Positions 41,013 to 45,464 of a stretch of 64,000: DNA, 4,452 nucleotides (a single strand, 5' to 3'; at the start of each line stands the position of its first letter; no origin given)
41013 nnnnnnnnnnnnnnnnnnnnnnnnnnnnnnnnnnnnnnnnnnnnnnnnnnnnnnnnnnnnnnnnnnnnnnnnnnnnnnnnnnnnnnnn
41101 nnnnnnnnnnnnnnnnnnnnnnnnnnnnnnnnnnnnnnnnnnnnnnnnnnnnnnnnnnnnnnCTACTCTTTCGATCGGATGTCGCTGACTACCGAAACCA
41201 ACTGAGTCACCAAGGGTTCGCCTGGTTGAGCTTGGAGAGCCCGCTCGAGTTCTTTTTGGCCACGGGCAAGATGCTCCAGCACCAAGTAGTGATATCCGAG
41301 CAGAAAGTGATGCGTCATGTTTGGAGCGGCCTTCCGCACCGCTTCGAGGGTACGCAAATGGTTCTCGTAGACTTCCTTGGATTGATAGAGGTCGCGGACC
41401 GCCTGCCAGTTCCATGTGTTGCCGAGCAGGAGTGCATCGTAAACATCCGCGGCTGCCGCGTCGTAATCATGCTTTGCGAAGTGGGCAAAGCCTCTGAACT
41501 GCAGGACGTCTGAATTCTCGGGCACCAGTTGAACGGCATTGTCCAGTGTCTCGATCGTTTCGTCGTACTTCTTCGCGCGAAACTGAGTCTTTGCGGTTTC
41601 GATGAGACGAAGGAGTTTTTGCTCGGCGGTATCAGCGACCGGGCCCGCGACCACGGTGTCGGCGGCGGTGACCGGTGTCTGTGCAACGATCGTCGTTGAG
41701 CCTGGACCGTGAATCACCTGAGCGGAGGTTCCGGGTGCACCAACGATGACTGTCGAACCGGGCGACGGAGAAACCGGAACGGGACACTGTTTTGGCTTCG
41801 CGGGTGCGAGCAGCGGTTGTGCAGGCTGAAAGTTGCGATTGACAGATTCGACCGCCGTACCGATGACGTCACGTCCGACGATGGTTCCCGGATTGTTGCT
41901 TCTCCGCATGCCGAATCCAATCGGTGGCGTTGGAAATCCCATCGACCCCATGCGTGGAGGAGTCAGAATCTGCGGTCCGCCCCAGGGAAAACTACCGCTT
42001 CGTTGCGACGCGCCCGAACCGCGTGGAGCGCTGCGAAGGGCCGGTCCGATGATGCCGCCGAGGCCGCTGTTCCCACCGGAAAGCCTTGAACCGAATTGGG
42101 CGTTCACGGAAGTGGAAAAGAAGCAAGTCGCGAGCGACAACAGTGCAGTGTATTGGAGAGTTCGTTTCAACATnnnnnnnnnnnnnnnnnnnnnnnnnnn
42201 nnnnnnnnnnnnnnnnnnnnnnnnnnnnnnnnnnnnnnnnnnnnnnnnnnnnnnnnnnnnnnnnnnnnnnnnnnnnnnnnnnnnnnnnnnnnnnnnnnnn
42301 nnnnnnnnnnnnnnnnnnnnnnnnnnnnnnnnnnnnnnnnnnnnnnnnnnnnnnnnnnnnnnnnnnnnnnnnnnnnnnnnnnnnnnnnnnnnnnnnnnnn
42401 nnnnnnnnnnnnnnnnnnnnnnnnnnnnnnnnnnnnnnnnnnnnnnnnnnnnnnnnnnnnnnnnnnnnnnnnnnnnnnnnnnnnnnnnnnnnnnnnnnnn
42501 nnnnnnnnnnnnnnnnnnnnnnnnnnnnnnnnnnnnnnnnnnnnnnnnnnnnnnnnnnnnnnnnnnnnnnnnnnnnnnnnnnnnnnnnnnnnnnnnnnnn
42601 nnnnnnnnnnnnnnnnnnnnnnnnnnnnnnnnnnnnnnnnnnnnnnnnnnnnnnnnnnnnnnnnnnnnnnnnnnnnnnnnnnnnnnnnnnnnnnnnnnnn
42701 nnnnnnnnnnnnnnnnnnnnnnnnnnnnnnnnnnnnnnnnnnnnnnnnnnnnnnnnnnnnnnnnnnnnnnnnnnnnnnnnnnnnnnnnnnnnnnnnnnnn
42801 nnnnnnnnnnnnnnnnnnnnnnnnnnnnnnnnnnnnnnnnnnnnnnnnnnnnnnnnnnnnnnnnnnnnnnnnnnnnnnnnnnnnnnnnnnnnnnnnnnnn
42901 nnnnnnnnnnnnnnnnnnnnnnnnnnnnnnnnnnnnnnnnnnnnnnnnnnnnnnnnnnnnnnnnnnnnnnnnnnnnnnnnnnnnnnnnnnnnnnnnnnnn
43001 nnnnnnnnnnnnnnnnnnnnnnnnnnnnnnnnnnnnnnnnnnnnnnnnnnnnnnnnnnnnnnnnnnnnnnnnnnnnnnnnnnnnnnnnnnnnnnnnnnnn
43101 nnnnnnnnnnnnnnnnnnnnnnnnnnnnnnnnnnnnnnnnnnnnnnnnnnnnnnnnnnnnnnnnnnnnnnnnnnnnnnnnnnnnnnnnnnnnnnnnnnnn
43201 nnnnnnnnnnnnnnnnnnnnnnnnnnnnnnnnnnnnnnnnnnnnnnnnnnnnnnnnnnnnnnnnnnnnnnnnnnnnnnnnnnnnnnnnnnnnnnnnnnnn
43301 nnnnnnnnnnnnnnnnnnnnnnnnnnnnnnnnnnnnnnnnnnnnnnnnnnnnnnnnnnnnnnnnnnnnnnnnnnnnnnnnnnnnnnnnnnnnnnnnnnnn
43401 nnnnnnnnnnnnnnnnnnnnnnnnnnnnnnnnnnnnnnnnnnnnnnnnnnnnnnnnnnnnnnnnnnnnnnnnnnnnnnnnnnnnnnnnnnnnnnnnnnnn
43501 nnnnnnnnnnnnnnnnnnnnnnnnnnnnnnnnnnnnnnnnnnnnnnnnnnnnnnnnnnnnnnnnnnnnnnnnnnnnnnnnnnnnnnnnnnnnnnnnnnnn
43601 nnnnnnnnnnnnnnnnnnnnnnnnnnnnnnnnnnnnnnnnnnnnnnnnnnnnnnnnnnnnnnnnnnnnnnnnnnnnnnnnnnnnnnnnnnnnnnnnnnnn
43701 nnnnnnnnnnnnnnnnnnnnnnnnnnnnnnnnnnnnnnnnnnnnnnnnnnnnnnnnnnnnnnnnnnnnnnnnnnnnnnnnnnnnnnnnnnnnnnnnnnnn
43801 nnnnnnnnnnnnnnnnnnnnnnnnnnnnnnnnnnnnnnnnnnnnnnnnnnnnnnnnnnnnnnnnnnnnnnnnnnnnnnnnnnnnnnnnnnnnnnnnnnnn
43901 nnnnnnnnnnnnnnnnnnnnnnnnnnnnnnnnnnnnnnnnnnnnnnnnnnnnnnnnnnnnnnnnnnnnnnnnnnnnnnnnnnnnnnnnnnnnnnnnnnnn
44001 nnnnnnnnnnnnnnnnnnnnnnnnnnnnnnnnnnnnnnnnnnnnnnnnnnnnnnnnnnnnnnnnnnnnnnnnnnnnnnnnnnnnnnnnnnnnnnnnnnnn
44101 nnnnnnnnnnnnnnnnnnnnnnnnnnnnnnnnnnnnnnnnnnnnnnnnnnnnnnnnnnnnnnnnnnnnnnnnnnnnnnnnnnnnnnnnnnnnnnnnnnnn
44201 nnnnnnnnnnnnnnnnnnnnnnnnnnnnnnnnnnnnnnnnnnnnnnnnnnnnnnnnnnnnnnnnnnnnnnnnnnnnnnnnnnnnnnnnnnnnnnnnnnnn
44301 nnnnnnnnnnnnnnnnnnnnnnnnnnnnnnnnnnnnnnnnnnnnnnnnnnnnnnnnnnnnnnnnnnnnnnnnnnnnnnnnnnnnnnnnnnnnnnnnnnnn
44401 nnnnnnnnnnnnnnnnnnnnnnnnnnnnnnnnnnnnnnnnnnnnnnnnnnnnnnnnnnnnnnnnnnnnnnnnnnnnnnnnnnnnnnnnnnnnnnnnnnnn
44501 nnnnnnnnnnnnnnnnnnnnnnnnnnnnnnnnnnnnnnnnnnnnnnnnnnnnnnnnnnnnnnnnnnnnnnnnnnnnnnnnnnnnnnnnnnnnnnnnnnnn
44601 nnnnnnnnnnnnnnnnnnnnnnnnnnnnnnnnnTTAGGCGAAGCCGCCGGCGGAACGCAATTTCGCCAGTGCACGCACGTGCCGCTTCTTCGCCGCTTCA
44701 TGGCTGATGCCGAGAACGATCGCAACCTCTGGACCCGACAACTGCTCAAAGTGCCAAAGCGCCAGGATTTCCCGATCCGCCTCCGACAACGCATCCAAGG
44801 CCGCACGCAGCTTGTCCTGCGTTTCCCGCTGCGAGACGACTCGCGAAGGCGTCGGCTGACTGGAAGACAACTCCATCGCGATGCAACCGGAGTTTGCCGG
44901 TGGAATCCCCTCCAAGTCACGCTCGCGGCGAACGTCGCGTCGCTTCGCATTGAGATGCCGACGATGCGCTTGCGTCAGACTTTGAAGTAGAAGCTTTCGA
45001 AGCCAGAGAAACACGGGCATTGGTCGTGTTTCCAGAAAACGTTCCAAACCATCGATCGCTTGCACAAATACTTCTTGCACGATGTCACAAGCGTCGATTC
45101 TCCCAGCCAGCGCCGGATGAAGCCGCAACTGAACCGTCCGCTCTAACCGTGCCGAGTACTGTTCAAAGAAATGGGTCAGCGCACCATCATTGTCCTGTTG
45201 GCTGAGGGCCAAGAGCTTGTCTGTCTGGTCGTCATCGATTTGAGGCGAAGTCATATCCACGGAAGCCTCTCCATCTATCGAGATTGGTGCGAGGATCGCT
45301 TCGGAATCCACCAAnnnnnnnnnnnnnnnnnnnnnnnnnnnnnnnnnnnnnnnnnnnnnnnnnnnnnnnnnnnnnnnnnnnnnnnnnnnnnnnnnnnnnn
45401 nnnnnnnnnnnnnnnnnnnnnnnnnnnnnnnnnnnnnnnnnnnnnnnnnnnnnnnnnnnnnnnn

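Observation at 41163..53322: Candidate phosphorylation-gated cassette for making an extracellular fibre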

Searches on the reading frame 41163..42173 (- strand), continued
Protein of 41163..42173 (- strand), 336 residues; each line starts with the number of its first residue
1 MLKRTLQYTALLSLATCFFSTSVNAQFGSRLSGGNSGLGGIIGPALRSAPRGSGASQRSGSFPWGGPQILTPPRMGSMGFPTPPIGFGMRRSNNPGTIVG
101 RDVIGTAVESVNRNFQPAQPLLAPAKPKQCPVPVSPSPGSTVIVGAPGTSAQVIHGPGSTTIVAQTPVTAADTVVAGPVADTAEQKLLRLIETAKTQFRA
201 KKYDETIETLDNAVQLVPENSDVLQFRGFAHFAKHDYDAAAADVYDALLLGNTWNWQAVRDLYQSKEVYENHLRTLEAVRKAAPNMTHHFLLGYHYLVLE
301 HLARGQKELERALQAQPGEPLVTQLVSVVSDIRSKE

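Call 61: search_protein_families(library=pfam, proteins=[L008:1-1068:-, L013:7469-8356:+, L013:3281-6532:-, L010:2923-6447:-, L056:4168-8532:-, L012:7270-8043:+, L011:6971-8023:-, L015:6967-7578:+, L006:7258-7989:-], max_evalue=0.001)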
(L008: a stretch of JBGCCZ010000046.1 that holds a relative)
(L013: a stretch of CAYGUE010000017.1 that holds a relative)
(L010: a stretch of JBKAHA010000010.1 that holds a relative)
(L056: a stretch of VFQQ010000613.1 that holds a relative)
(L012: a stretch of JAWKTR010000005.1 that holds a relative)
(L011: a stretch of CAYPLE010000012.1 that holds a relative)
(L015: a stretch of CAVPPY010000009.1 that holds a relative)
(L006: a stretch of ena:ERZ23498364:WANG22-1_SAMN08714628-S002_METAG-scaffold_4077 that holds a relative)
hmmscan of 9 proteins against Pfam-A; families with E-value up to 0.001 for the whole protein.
L008:1-1068:- (356 aa): 1 family
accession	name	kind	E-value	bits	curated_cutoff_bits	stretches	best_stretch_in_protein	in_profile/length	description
PF13646.12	HEAT_2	-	7.4e-05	23.4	27.7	0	89-136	1-50/88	HEAT repeats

L013:7469-8356:+ (295 aa): 0 families

L013:3281-6532:- (1083 aa): 15 families
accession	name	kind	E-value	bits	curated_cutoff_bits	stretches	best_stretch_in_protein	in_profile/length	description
PF13424.12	TPR_12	-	7.1e-47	157.9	30.1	3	671-744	3-76/77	Tetratricopeptide repeat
PF00069.31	Pkinase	-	4.8e-45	154.5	31.7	2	236-390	99-260/263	Protein kinase domain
PF07714.23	PK_Tyr_Ser-Thr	-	7.3e-33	114.4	23.1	1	91-386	3-253/258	Protein tyrosine and serine/threonine kinase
PF07719.23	TPR_2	-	1.1e-15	56.8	27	0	802-825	6-29/34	Tetratricopeptide repeat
PF13181.12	TPR_8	-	2.2e-14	52.8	25.7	0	802-827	6-31/34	Tetratricopeptide repeat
PF14559.12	TPR_19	-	2.3e-14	53.9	25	0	996-1028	16-48/68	Tetratricopeptide repeat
PF13374.12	TPR_10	-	1.5e-12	47.5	27.5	1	517-551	8-42/42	Tetratricopeptide repeat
PF13428.12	TPR_14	-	1.6e-12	47.2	23.5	0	801-844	5-43/44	Tetratricopeptide repeat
PF00515.34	TPR_1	-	8.9e-11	41.6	27.8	0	841-868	3-30/34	Tetratricopeptide repeat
PF13432.12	TPR_16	-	5.1e-10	40.1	32.7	0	596-626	32-62/65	Tetratricopeptide repeat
PF12895.13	ANAPC3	-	8.1e-09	36.1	27.2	0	613-682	7-67/82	Anaphase-promoting complex, cyclosome, subunit 3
PF17874.7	TPR_MalT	-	2.6e-08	34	45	0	725-868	13-151/336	MalT-like TPR region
PF24885.1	TPR_NPHP3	-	4.4e-08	33.2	100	1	842-903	144-205/239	Nephrocystin-3 TPR domain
PF13174.12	TPR_6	-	1.3e-06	29.1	26.3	0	676-697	5-26/33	Tetratricopeptide repeat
PF07721.20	TPR_4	-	1.3e-06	28.8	27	0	672-694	2-24/26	Tetratricopeptide repeat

L010:2923-6447:- (1174 aa): 14 families
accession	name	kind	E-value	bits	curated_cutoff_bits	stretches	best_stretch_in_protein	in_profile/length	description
PF00069.31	Pkinase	-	6.3e-38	131.1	31.7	1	113-401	1-259/263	Protein kinase domain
PF07714.23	PK_Tyr_Ser-Thr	-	1.7e-23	83.7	23.1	1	116-268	4-156/258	Protein tyrosine and serine/threonine kinase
PF13424.12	TPR_12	-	1.4e-22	80.1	30.1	1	922-999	4-76/77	Tetratricopeptide repeat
PF13374.12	TPR_10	-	5e-19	68.1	27.5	0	968-999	2-33/42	Tetratricopeptide repeat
PF07719.23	TPR_2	-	1.9e-18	65.4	27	0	970-996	3-29/34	Tetratricopeptide repeat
PF00515.34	TPR_1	-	1.3e-15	56.9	27.8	0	923-952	3-32/34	Tetratricopeptide repeat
PF13181.12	TPR_8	-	2e-15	56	25.7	0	968-996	1-29/34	Tetratricopeptide repeat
PF13428.12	TPR_14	-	1.7e-10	40.9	23.5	0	1018-1057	3-41/44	Tetratricopeptide repeat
PF24885.1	TPR_NPHP3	-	4.1e-08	33.4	100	0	522-576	77-133/239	Nephrocystin-3 TPR domain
PF13432.12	TPR_16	-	1.2e-07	32.5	32.7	0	800-834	13-47/65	Tetratricopeptide repeat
PF13431.12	TPR_17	-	1.1e-06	28.8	24.4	0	922-942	14-34/34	Tetratricopeptide repeat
PF25058.1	ARM_TT21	-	0.00012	22.5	27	0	974-1092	13-130/155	Tetratricopeptide repeat protein 21 ARM repeat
PF01636.29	APH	-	0.00034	20.9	23.2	1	219-262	154-198/239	Phosphotransferase enzyme family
PF13414.12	TPR_11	-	0.00039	20.5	26.8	0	975-995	1-21/42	TPR repeat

L056:4168-8532:- (1454 aa): 1 family
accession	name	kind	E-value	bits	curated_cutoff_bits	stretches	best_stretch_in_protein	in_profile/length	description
PF10712.14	NAD-GH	-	7.6e-50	170.4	22.8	1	133-639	68-575/576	NAD-specific glutamate dehydrogenase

L012:7270-8043:+ (257 aa): 1 family
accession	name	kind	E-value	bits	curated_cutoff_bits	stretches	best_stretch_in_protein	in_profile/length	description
PF01694.28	Rhomboid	-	6.3e-30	104.7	22.6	1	82-229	4-138/143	Rhomboid domain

L011:6971-8023:- (350 aa): 4 families
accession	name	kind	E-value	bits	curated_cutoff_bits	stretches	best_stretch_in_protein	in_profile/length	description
PF02826.25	2-Hacid_dh_C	-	5.3e-51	173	25.1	1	128-316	1-178/178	D-isomer specific 2-hydroxyacid dehydrogenase, NAD binding domain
PF00389.36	2-Hacid_dh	-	1.8e-27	96.1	24.6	1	41-347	21-133/134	D-isomer specific 2-hydroxyacid dehydrogenase, catalytic domain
PF01262.27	AlaDh_PNT_C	-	0.00014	21.8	23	1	163-264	26-142/214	Alanine dehydrogenase/PNT, C-terminal domain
PF03446.21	NAD_binding_2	-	0.00071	20.1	21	0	167-271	1-108/161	NAD binding domain of 6-phosphogluconate dehydrogenase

L015:6967-7578:+ (203 aa): 1 family
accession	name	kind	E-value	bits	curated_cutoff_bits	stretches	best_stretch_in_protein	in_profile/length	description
PF13366.12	PDDEXK_3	-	3.4e-28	98.8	22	1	102-198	3-99/117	PD-(D/E)XK nuclease superfamily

L006:7258-7989:- (243 aa): 1 family
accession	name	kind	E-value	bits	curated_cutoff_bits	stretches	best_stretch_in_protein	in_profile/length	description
PF04542.20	Sigma70_r2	-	1.3e-08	34.9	24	1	36-105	1-70/71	Sigma-70 region 2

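Call 90: find_encoding_contigs(protein=P0002, flank=10000, max_places=2)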
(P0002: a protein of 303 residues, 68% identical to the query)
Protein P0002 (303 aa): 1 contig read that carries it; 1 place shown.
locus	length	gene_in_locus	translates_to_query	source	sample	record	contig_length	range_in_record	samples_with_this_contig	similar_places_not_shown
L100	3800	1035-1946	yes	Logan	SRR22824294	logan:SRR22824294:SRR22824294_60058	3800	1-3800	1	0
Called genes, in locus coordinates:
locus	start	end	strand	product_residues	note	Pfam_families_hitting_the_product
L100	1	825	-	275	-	?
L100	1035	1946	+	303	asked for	-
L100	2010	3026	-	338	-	PF12797:Fer4_2 (faint), PF12837:Fer4_6 (faint)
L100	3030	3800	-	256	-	?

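Call 91: find_encoding_contigs(protein=P0006, flank=10000, max_places=2)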
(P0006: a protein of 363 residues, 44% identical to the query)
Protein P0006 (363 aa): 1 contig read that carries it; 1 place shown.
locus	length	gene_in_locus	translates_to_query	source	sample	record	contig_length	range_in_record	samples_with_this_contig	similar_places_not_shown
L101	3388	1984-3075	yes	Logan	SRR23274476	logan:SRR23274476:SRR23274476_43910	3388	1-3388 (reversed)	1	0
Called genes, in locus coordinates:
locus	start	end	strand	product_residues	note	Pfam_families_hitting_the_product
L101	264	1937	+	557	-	-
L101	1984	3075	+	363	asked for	PF13428:TPR_14 (faint), PF07719:TPR_2 (faint)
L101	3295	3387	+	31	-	?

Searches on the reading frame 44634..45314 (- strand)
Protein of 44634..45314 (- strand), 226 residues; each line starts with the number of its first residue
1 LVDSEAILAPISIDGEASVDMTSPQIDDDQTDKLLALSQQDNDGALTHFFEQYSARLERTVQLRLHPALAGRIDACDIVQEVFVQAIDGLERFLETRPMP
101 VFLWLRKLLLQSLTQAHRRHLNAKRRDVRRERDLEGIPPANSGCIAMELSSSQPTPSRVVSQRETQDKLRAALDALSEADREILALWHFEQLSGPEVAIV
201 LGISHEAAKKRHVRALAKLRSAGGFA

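Call 4: search_protein_families(library=pfam, proteins=[window:44634-45314:-], max_evalue=0.01)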
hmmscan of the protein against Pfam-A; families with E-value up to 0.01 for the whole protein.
window:44634-45314:- (226 aa): 4 families
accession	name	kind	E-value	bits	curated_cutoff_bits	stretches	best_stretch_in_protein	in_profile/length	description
PF04545.22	Sigma70_r4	-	6.9e-10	38.7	24.1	1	172-220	1-49/50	Sigma-70, region 4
PF08281.18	Sigma70_r4_2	-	1.4e-09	37.9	25.7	1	167-219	2-54/54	Sigma-70, region 4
PF07638.17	Sigma70_ECF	-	0.00017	22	21.1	1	33-219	6-179/185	ECF sigma factor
PF04542.20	Sigma70_r2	-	0.00059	20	24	1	53-120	5-68/71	Sigma-70 region 2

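Call 24: search_protein_families(library=ncbifam, proteins=[window:44634-45314:-], max_evalue=0.001)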
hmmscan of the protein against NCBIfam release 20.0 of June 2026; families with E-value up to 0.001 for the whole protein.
window:44634-45314:- (226 aa): 55 families (the best 25 are shown)
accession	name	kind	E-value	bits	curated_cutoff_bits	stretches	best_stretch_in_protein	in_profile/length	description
TIGR02984.1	Sig-70_plancto1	subfamily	2.4e-48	164.2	183.75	1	40-221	3-186/189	RNA polymerase sigma-70 factor, Planctomycetaceae-specific subfamily 1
TIGR02937.1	sigma70-ECF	superfamily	7.7e-20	71.2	42.9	1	45-222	2-164/165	sigma-70 family RNA polymerase sigma factor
NF008888.0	PRK11922.1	equivalog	8.4e-18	64.8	204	1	22-221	8-194/231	RNA polymerase sigma factor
TIGR02952.1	Sig70_famx2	equivalog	3.2e-16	59.7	206.45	1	36-221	3-168/170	ECF subfamily RNA polymerase sigma factor, BldN family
TIGR02983.1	SigE-fam_strep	subfamily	6e-15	55.5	141.55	1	40-221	2-156/162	SigE family RNA polymerase sigma factor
TIGR02985.1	Sig70_bacteroi1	subfamily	6.2e-13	49.3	126.4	1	48-221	5-160/162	RNA polymerase sigma-70 factor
NF004113.0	PRK05602.1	equivalog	9.4e-13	48.2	208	1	20-221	21-199/211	RNA polymerase sigma factor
NF009166.1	PRK12513.1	equivalog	1.2e-11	44.7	206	1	49-221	23-184/193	RNA polymerase sigma factor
NF009172.0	PRK12519.1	subfamily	1.6e-11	44.1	222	1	30-221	15-187/194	RNA polymerase sigma factor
NF009171.0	PRK12518.1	equivalog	4.9e-11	42.8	208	1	29-220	12-181/191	RNA polymerase sigma factor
NF007230.0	PRK09648.1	subfamily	1.5e-10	41.2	209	1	25-221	7-187/195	RNA polymerase sigma factor ShbA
NF009195.0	PRK12543.1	subfamily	1.7e-09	37.5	197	1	27-221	3-176/192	RNA polymerase sigma factor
NF009168.0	PRK12515.1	subfamily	1.1e-08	34.8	236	1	33-219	11-175/189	RNA polymerase sigma factor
NF006930.0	PRK09415.1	subfamily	1.2e-08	34.9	198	1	38-220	10-172/179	RNA polymerase factor sigma C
NF007222.0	PRK09640.1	equivalog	2.1e-08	33.9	194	1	32-221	10-180/188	RNA polymerase sigma factor SigX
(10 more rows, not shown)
